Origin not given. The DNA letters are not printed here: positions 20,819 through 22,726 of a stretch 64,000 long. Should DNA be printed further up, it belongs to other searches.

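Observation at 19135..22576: FrhB/FdhB-like, SdhB-like and SdhA-like genes embedded between mvhD and hdrA: candidate thiol- or Hdr-linked fumarate reductase (TfrAB-like)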

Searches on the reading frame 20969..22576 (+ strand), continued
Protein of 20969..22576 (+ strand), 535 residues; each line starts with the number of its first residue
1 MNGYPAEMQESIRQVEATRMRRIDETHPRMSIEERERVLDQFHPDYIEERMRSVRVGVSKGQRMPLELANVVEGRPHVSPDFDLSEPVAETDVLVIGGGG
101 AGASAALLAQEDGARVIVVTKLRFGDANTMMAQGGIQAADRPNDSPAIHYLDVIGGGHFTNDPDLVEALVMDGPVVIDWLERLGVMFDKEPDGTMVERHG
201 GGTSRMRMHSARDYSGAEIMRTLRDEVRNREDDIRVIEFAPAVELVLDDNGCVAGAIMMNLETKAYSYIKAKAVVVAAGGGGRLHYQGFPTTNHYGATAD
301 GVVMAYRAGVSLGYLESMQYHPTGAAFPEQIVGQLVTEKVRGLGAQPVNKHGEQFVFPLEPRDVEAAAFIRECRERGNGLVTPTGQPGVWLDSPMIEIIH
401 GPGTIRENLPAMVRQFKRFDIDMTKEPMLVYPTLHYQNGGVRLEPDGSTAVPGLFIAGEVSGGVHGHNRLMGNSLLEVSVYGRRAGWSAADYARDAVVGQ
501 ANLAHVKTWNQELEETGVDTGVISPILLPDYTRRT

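Call 27: find_encoding_contigs(protein=P0128, flank=8000, max_places=2)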
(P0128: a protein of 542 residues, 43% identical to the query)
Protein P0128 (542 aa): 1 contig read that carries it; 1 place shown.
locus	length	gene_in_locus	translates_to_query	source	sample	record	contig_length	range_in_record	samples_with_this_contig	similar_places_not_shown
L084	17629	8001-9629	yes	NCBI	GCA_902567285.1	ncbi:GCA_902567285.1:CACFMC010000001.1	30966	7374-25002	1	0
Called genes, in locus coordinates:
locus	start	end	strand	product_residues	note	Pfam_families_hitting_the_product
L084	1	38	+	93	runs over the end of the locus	-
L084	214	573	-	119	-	PF09996:DUF2237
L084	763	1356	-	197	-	-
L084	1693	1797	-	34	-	-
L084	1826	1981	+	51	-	-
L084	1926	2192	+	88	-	-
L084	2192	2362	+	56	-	-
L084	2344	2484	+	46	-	-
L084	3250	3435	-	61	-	-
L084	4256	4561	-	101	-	-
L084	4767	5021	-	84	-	-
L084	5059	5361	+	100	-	-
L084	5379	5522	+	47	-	-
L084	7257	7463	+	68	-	-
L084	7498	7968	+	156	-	PF00583:Acetyltransf_1, PF13673:Acetyltransf_10, PF13508:Acetyltransf_7, PF08445:FR47 (weak)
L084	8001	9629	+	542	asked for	PF03486:HI0933_like, PF07992:Pyr_redox_2 (faint), PF00890:FAD_binding_2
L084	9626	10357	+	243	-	PF00111:Fer2 (weak), PF13510:Fer2_4 (weak), PF13183:Fer4_8 (faint), PF13187:Fer4_9, PF12838:Fer4_7 (weak)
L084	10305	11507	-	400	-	-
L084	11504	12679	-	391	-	-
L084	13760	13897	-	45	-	-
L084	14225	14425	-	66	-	-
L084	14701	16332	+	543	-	PF13450:NAD_binding_8, PF01593:Amino_oxidase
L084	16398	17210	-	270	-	PF04294:VanW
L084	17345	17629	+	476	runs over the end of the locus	PF08857:ParBc_2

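Call 48: search_protein_families(library=ncbifam, proteins=[P0164, P0184, P0165, P0173, P0188, P0189, P0198, P0147, P0153, P0123], max_evalue=1e-60)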
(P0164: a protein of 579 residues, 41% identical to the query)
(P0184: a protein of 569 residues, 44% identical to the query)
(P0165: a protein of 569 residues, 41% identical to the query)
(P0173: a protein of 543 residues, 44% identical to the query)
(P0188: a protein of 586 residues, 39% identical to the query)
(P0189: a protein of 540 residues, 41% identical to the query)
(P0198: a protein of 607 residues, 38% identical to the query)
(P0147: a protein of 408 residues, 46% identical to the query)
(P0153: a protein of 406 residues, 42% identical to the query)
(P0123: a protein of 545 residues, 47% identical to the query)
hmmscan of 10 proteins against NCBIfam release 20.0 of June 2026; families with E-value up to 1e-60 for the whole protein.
P0164 (579 aa): 21 families
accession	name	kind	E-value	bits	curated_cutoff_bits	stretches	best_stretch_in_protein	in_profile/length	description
NF005866.0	PRK07803.1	equivalog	1.7e-222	740.1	819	2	8-283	3-291/631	fumarate reductase/succinate dehydrogenase flavoprotein subunit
NF004900.0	PRK06263.1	equivalog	3.8e-194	646.3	718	1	11-552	5-540/546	fumarate reductase (CoM/CoB) subunit TfrA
TIGR01812.1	sdhA_frdA_Gneg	subfamily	3e-172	574.1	567.3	1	15-551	1-547/568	succinate dehydrogenase or fumarate reductase, flavoprotein subunit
TIGR01816.1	sdhA_forward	equivalog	6.2e-155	516.6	727.35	1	13-556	2-561/584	succinate dehydrogenase flavoprotein subunit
NF004724.0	PRK06069.1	subfamily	1.7e-153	511.9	826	1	11-556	3-561/577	succinate dehydrogenase/fumarate reductase flavoprotein subunit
NF004613.0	PRK05945.1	equivalog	7.6e-148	493.6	824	1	13-539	3-541/575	succinate dehydrogenase/fumarate reductase flavoprotein subunit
NF005037.0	PRK06452.1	equivalog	2.2e-134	449.1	862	1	11-551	3-545/566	succinate dehydrogenase flavoprotein subunit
NF006686.0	PRK09231.1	equivalog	8.6e-125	417.5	854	1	11-539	3-546/598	fumarate reductase (quinol) flavoprotein subunit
TIGR01176.1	fum_red_Fp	equivalog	2.6e-121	406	932.7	1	12-548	2-555/580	fumarate reductase (quinol) flavoprotein subunit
NF042982.1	MFR_Fp_SdhA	equivalog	2.7e-121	406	1100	1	13-539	47-579/612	8-methylmenaquinol:fumarate reductase flavoprotein subunit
NF006383.0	PRK08626.1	equivalog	1.5e-118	396.8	663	1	118-553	133-575/657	fumarate reductase flavoprotein subunit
NF005867.0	PRK07804.1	equivalog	4.1e-118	395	639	1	12-554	17-537/548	L-aspartate oxidase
TIGR00551.1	nadB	equivalog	5.3e-118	394.8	452.75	1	13-534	2-489/489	L-aspartate oxidase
NF005701.0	PRK07512.1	equivalog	5.4e-115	384.7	528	1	9-558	5-508/516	L-aspartate oxidase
NF005636.0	PRK07395.1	subfamily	1.6e-110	370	723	1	12-543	11-544/560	L-aspartate oxidase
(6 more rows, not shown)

P0184 (569 aa): 22 families
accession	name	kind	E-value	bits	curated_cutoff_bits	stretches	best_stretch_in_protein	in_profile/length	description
NF005866.0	PRK07803.1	equivalog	5.9e-198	659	819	2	2-275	5-291/631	fumarate reductase/succinate dehydrogenase flavoprotein subunit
NF004900.0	PRK06263.1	equivalog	2.5e-183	610.6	718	1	2-546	4-542/546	fumarate reductase (CoM/CoB) subunit TfrA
TIGR01812.1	sdhA_frdA_Gneg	subfamily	5.1e-164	546.9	567.3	1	7-531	1-535/568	succinate dehydrogenase or fumarate reductase, flavoprotein subunit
TIGR01816.1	sdhA_forward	equivalog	3.9e-147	490.9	727.35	1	5-535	2-548/584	succinate dehydrogenase flavoprotein subunit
NF004724.0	PRK06069.1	subfamily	3.8e-143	477.7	826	1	1-549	1-562/577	succinate dehydrogenase/fumarate reductase flavoprotein subunit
NF004613.0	PRK05945.1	equivalog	1.5e-130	436.5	824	1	6-530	4-540/575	succinate dehydrogenase/fumarate reductase flavoprotein subunit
NF005037.0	PRK06452.1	equivalog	9.9e-129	430.4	862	1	1-532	1-534/566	succinate dehydrogenase flavoprotein subunit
NF006686.0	PRK09231.1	equivalog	2.3e-123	412.8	854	1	1-527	1-542/598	fumarate reductase (quinol) flavoprotein subunit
NF005867.0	PRK07804.1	equivalog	2.7e-121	405.5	639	1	5-550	18-541/548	L-aspartate oxidase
TIGR00551.1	nadB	equivalog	4.1e-121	405.1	452.75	1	5-526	2-489/489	L-aspartate oxidase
TIGR01176.1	fum_red_Fp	equivalog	1.3e-116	390.6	932.7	1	4-525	2-536/580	fumarate reductase (quinol) flavoprotein subunit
NF042982.1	MFR_Fp_SdhA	equivalog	3.7e-116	389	1100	1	5-527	47-575/612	8-methylmenaquinol:fumarate reductase flavoprotein subunit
NF005636.0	PRK07395.1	subfamily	4.9e-116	388.2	723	1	5-540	12-549/560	L-aspartate oxidase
NF005701.0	PRK07512.1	equivalog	4.6e-108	361.8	528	1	5-534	9-492/516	L-aspartate oxidase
NF005978.0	PRK08071.1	equivalog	7.2e-106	354.6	621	1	6-536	4-501/514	L-aspartate oxidase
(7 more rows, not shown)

P0165 (569 aa): 22 families
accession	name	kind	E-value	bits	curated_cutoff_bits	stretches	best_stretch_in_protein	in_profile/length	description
NF004900.0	PRK06263.1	equivalog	2.3e-207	690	718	1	4-550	4-543/546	fumarate reductase (CoM/CoB) subunit TfrA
TIGR01812.1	sdhA_frdA_Gneg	subfamily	5.2e-176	586.5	567.3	1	9-563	1-564/568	succinate dehydrogenase or fumarate reductase, flavoprotein subunit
NF005866.0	PRK07803.1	equivalog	1.5e-168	561.9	819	2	4-277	5-291/631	fumarate reductase/succinate dehydrogenase flavoprotein subunit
NF004724.0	PRK06069.1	subfamily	2.2e-157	524.7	826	1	4-564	2-574/577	succinate dehydrogenase/fumarate reductase flavoprotein subunit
TIGR01816.1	sdhA_forward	equivalog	5.7e-149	496.9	727.35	1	8-555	3-567/584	succinate dehydrogenase flavoprotein subunit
NF004613.0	PRK05945.1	equivalog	8.5e-142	473.7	824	1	6-563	2-571/575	succinate dehydrogenase/fumarate reductase flavoprotein subunit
NF005037.0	PRK06452.1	equivalog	3.6e-131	438.5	862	1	4-563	2-562/566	succinate dehydrogenase flavoprotein subunit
NF006686.0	PRK09231.1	equivalog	2.5e-126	422.6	854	1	4-563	2-577/598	fumarate reductase (quinol) flavoprotein subunit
TIGR01176.1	fum_red_Fp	equivalog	2.3e-125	419.5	932.7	1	6-563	2-575/580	fumarate reductase (quinol) flavoprotein subunit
TIGR00551.1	nadB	equivalog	4.3e-119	398.4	452.75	1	7-528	2-489/489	L-aspartate oxidase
NF042982.1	MFR_Fp_SdhA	equivalog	5.3e-114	381.9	1100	1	7-560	47-606/612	8-methylmenaquinol:fumarate reductase flavoprotein subunit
NF005636.0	PRK07395.1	subfamily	7.8e-113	377.6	723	1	7-544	12-550/560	L-aspartate oxidase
NF005867.0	PRK07804.1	equivalog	1.3e-112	376.9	639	1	7-551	18-539/548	L-aspartate oxidase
NF006383.0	PRK08626.1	equivalog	9.8e-112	374.3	663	1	112-547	133-573/657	fumarate reductase flavoprotein subunit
NF006567.0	PRK09077.1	equivalog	5.5e-103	345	629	1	6-533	7-524/537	L-aspartate oxidase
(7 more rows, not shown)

P0173 (543 aa): 20 families
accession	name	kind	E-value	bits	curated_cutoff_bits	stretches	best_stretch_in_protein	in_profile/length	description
NF004900.0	PRK06263.1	equivalog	3.2e-230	765.4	718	1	6-535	5-538/546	fumarate reductase (CoM/CoB) subunit TfrA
NF005866.0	PRK07803.1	equivalog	1.2e-140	469.6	819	2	7-272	7-289/631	fumarate reductase/succinate dehydrogenase flavoprotein subunit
TIGR01812.1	sdhA_frdA_Gneg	subfamily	4.9e-138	461.1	567.3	1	11-515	2-528/568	succinate dehydrogenase or fumarate reductase, flavoprotein subunit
NF004724.0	PRK06069.1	subfamily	3.9e-122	408.3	826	1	10-514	7-536/577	succinate dehydrogenase/fumarate reductase flavoprotein subunit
TIGR00551.1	nadB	equivalog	1.3e-116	390.2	452.75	1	9-514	3-487/489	L-aspartate oxidase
TIGR01816.1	sdhA_forward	equivalog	5.2e-115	384.8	727.35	1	10-515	4-537/584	succinate dehydrogenase flavoprotein subunit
NF005867.0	PRK07804.1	equivalog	1.6e-108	363.3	639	1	7-517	17-518/548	L-aspartate oxidase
NF005636.0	PRK07395.1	subfamily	4.4e-107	358.6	723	1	7-470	11-469/560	L-aspartate oxidase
TIGR01176.1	fum_red_Fp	equivalog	2.1e-106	356.8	932.7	1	8-529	3-550/580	fumarate reductase (quinol) flavoprotein subunit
NF006686.0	PRK09231.1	equivalog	3.8e-106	356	854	1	8-530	5-553/598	fumarate reductase (quinol) flavoprotein subunit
NF042982.1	MFR_Fp_SdhA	equivalog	7.2e-103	345.1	1100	1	4-514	43-572/612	8-methylmenaquinol:fumarate reductase flavoprotein subunit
NF005978.0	PRK08071.1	equivalog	1e-101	340.9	621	1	8-516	3-491/514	L-aspartate oxidase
NF004613.0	PRK05945.1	equivalog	2.2e-101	340.2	824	1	9-516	4-536/575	succinate dehydrogenase/fumarate reductase flavoprotein subunit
NF005701.0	PRK07512.1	equivalog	3e-101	339.3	528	1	8-518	9-486/516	L-aspartate oxidase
NF005037.0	PRK06452.1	equivalog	3.9e-99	332.7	862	1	11-515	8-526/566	succinate dehydrogenase flavoprotein subunit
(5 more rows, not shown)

P0188 (586 aa): 20 families
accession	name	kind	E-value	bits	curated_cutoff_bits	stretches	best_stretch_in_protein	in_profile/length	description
NF004900.0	PRK06263.1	equivalog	2.2e-177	591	718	1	5-548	3-538/546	fumarate reductase (CoM/CoB) subunit TfrA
NF005866.0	PRK07803.1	equivalog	3.6e-144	481.3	819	2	6-279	5-290/631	fumarate reductase/succinate dehydrogenase flavoprotein subunit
TIGR01812.1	sdhA_frdA_Gneg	subfamily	2.3e-140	468.8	567.3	1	11-564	1-561/568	succinate dehydrogenase or fumarate reductase, flavoprotein subunit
TIGR01816.1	sdhA_forward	equivalog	1.9e-122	409.4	727.35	1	10-570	3-578/584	succinate dehydrogenase flavoprotein subunit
NF004724.0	PRK06069.1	subfamily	2.3e-120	402.5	826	1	6-563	2-569/577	succinate dehydrogenase/fumarate reductase flavoprotein subunit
NF004613.0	PRK05945.1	equivalog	1.9e-110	370.1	824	1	9-567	3-571/575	succinate dehydrogenase/fumarate reductase flavoprotein subunit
TIGR00551.1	nadB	equivalog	6.6e-106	354.9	452.75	1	10-532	3-489/489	L-aspartate oxidase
NF005037.0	PRK06452.1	equivalog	2.3e-100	336.8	862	1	7-563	3-558/566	succinate dehydrogenase flavoprotein subunit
NF005867.0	PRK07804.1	equivalog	5.9e-97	325.2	639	1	9-558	18-543/548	L-aspartate oxidase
NF006686.0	PRK09231.1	equivalog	4.9e-96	322.6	854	1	7-533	3-542/598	fumarate reductase (quinol) flavoprotein subunit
NF005636.0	PRK07395.1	subfamily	2.8e-95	319.7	723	1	9-540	12-543/560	L-aspartate oxidase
NF042982.1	MFR_Fp_SdhA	equivalog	3.7e-95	319.6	1100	1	4-540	42-582/612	8-methylmenaquinol:fumarate reductase flavoprotein subunit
NF006383.0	PRK08626.1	equivalog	1.7e-94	317.4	663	1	119-550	137-573/657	fumarate reductase flavoprotein subunit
TIGR01176.1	fum_red_Fp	equivalog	1.7e-91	307.7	932.7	1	8-535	2-540/580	fumarate reductase (quinol) flavoprotein subunit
NF005701.0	PRK07512.1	equivalog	2.4e-90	303.3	528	1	5-537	5-489/516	L-aspartate oxidase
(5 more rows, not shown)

P0189 (540 aa): 17 families
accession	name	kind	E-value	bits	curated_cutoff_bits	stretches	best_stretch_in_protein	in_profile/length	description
NF004900.0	PRK06263.1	equivalog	3.2e-137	458.4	718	1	2-400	4-396/546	fumarate reductase (CoM/CoB) subunit TfrA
TIGR01812.1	sdhA_frdA_Gneg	subfamily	6.7e-105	351.7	567.3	1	7-400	1-396/568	succinate dehydrogenase or fumarate reductase, flavoprotein subunit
NF004724.0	PRK06069.1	subfamily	3e-98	329.5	826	1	1-398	1-404/577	succinate dehydrogenase/fumarate reductase flavoprotein subunit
NF005866.0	PRK07803.1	equivalog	2.1e-95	320.2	819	1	5-281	8-292/631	fumarate reductase/succinate dehydrogenase flavoprotein subunit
TIGR00551.1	nadB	equivalog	1.7e-94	317.3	452.75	1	6-403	3-384/489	L-aspartate oxidase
NF005701.0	PRK07512.1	equivalog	7.3e-92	308.4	528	1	3-400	7-389/516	L-aspartate oxidase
NF005636.0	PRK07395.1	subfamily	1.2e-86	291.1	723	1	5-399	12-397/560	L-aspartate oxidase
NF005867.0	PRK07804.1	equivalog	2e-85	287.1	639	1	5-401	18-410/548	L-aspartate oxidase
NF006567.0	PRK09077.1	equivalog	9.8e-85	284.8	629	1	3-399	6-400/537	L-aspartate oxidase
TIGR01816.1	sdhA_forward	equivalog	6.8e-84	282.1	727.35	1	7-401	4-408/584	succinate dehydrogenase flavoprotein subunit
NF006686.0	PRK09231.1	equivalog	5.9e-83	279.4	854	1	1-402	1-409/598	fumarate reductase (quinol) flavoprotein subunit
TIGR01176.1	fum_red_Fp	equivalog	1.7e-82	277.9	932.7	1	4-403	2-408/580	fumarate reductase (quinol) flavoprotein subunit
NF042982.1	MFR_Fp_SdhA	equivalog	1.8e-81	274.4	1100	1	5-397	47-438/612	8-methylmenaquinol:fumarate reductase flavoprotein subunit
NF004613.0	PRK05945.1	equivalog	7.9e-81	272.4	824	1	5-401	3-406/575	succinate dehydrogenase/fumarate reductase flavoprotein subunit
NF005978.0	PRK08071.1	equivalog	7e-76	255.7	621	1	6-400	4-380/514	L-aspartate oxidase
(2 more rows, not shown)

P0198 (607 aa): 22 families
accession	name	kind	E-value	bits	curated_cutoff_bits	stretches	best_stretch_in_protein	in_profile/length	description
NF004900.0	PRK06263.1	equivalog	7.6e-171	569.4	718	1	12-588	7-539/546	fumarate reductase (CoM/CoB) subunit TfrA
NF005866.0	PRK07803.1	equivalog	2.1e-159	531.7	819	2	9-312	5-290/631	fumarate reductase/succinate dehydrogenase flavoprotein subunit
TIGR01812.1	sdhA_frdA_Gneg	subfamily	3.6e-153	511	567.3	1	192-583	148-542/568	succinate dehydrogenase or fumarate reductase, flavoprotein subunit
NF004724.0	PRK06069.1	subfamily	2.9e-136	455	826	1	201-599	167-567/577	succinate dehydrogenase/fumarate reductase flavoprotein subunit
NF004613.0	PRK05945.1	equivalog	4.2e-124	415.2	824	1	200-577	163-543/575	succinate dehydrogenase/fumarate reductase flavoprotein subunit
TIGR01816.1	sdhA_forward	equivalog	4.7e-123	411.4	727.35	1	201-580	167-548/584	succinate dehydrogenase flavoprotein subunit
TIGR00551.1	nadB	equivalog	6.3e-116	388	452.75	1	13-570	3-489/489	L-aspartate oxidase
NF042982.1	MFR_Fp_SdhA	equivalog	4.1e-114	382.2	1100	1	201-577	207-581/612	8-methylmenaquinol:fumarate reductase flavoprotein subunit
NF005037.0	PRK06452.1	equivalog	9.7e-111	371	862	1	201-587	165-544/566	succinate dehydrogenase flavoprotein subunit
NF005867.0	PRK07804.1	equivalog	3.7e-110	368.8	639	1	11-591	17-537/548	L-aspartate oxidase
NF005636.0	PRK07395.1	subfamily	7.4e-109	364.5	723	1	202-582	167-546/560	L-aspartate oxidase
NF005701.0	PRK07512.1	equivalog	4.3e-105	352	528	1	201-586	166-500/516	L-aspartate oxidase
NF006686.0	PRK09231.1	equivalog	7.2e-102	341.8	854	1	201-577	164-548/598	fumarate reductase (quinol) flavoprotein subunit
NF006392.0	PRK08641.1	equivalog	4.2e-101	339.3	855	1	14-578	5-546/593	succinate dehydrogenase flavoprotein subunit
NF006567.0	PRK09077.1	equivalog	2.2e-99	333.1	629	1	9-577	5-526/537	L-aspartate oxidase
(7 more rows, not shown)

P0147 (408 aa): 7 families
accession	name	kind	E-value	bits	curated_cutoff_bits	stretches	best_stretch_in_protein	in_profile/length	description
TIGR00551.1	nadB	equivalog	2.6e-76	257.3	452.75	1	7-406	2-389/489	L-aspartate oxidase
NF004900.0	PRK06263.1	equivalog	9.6e-75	252.2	718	1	7-406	7-404/546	fumarate reductase (CoM/CoB) subunit TfrA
NF005867.0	PRK07804.1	equivalog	3.7e-71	240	639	1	5-407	16-418/548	L-aspartate oxidase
NF005866.0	PRK07803.1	equivalog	2.5e-66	224.1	819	0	6-270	7-284/631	fumarate reductase/succinate dehydrogenase flavoprotein subunit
TIGR01812.1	sdhA_frdA_Gneg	subfamily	4e-65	220.4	567.3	1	9-406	1-404/568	succinate dehydrogenase or fumarate reductase, flavoprotein subunit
NF005636.0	PRK07395.1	subfamily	5.6e-65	219.6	723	1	6-397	11-397/560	L-aspartate oxidase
NF005701.0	PRK07512.1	equivalog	2.5e-63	214.2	528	1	6-406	8-397/516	L-aspartate oxidase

P0153 (406 aa): 10 families
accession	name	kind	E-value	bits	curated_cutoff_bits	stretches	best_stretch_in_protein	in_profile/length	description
TIGR00551.1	nadB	equivalog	3.6e-78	263.4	452.75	1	6-401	2-387/489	L-aspartate oxidase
NF005701.0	PRK07512.1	equivalog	3.9e-74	249.9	528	1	5-402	8-396/516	L-aspartate oxidase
NF004900.0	PRK06263.1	equivalog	5.9e-74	249.6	718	1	5-404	6-405/546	fumarate reductase (CoM/CoB) subunit TfrA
NF005867.0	PRK07804.1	equivalog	1.4e-71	241.4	639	1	5-403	17-417/548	L-aspartate oxidase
NF005636.0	PRK07395.1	subfamily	2e-69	234.3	723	1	4-394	10-397/560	L-aspartate oxidase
TIGR01812.1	sdhA_frdA_Gneg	subfamily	3.5e-69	233.8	567.3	1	8-403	1-404/568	succinate dehydrogenase or fumarate reductase, flavoprotein subunit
NF005978.0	PRK08071.1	equivalog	3.8e-63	213.7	621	1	6-401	3-386/514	L-aspartate oxidase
NF006567.0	PRK09077.1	equivalog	4.5e-63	213.3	629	1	4-399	6-405/537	L-aspartate oxidase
NF004820.0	PRK06175.1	equivalog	4e-62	210.5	472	1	6-398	4-382/433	L-aspartate oxidase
NF005866.0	PRK07803.1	equivalog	7.4e-62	209.4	819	0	4-271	6-288/631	fumarate reductase/succinate dehydrogenase flavoprotein subunit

P0123 (545 aa): 17 families
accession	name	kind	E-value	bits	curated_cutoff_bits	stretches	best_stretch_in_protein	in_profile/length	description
NF004900.0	PRK06263.1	equivalog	2.9e-104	349.6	718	1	86-498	5-415/546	fumarate reductase (CoM/CoB) subunit TfrA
TIGR00551.1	nadB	equivalog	4.4e-90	302.7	452.75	1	88-498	2-401/489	L-aspartate oxidase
TIGR01812.1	sdhA_frdA_Gneg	subfamily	2.5e-89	300.3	567.3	1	90-499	1-416/568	succinate dehydrogenase or fumarate reductase, flavoprotein subunit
NF005867.0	PRK07804.1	equivalog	2.5e-87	293.4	639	1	86-496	16-426/548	L-aspartate oxidase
NF005866.0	PRK07803.1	equivalog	5.2e-83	279.3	819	0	88-352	8-284/631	fumarate reductase/succinate dehydrogenase flavoprotein subunit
NF005978.0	PRK08071.1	equivalog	4.4e-80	269.6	621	1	88-496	3-397/514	L-aspartate oxidase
NF005636.0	PRK07395.1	subfamily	4.1e-78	263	723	1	86-502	10-420/560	L-aspartate oxidase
NF005701.0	PRK07512.1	equivalog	1.3e-75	254.7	528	1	86-498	7-408/516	L-aspartate oxidase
NF004820.0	PRK06175.1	equivalog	1.7e-73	247.9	472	1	87-501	3-401/433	L-aspartate oxidase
NF004724.0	PRK06069.1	subfamily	2.1e-73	247.4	826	1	86-501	3-428/577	succinate dehydrogenase/fumarate reductase flavoprotein subunit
TIGR01816.1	sdhA_forward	equivalog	1.7e-72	244.4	727.35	1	88-505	2-434/584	succinate dehydrogenase flavoprotein subunit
NF042982.1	MFR_Fp_SdhA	equivalog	8.7e-71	239.1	1100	1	86-493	45-455/612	8-methylmenaquinol:fumarate reductase flavoprotein subunit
NF006567.0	PRK09077.1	equivalog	1.2e-69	235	629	1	86-490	6-413/537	L-aspartate oxidase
NF006686.0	PRK09231.1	equivalog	4.7e-65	220.2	854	1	86-494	3-422/598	fumarate reductase (quinol) flavoprotein subunit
NF004613.0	PRK05945.1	equivalog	5.5e-65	220.1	824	1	88-501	3-427/575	succinate dehydrogenase/fumarate reductase flavoprotein subunit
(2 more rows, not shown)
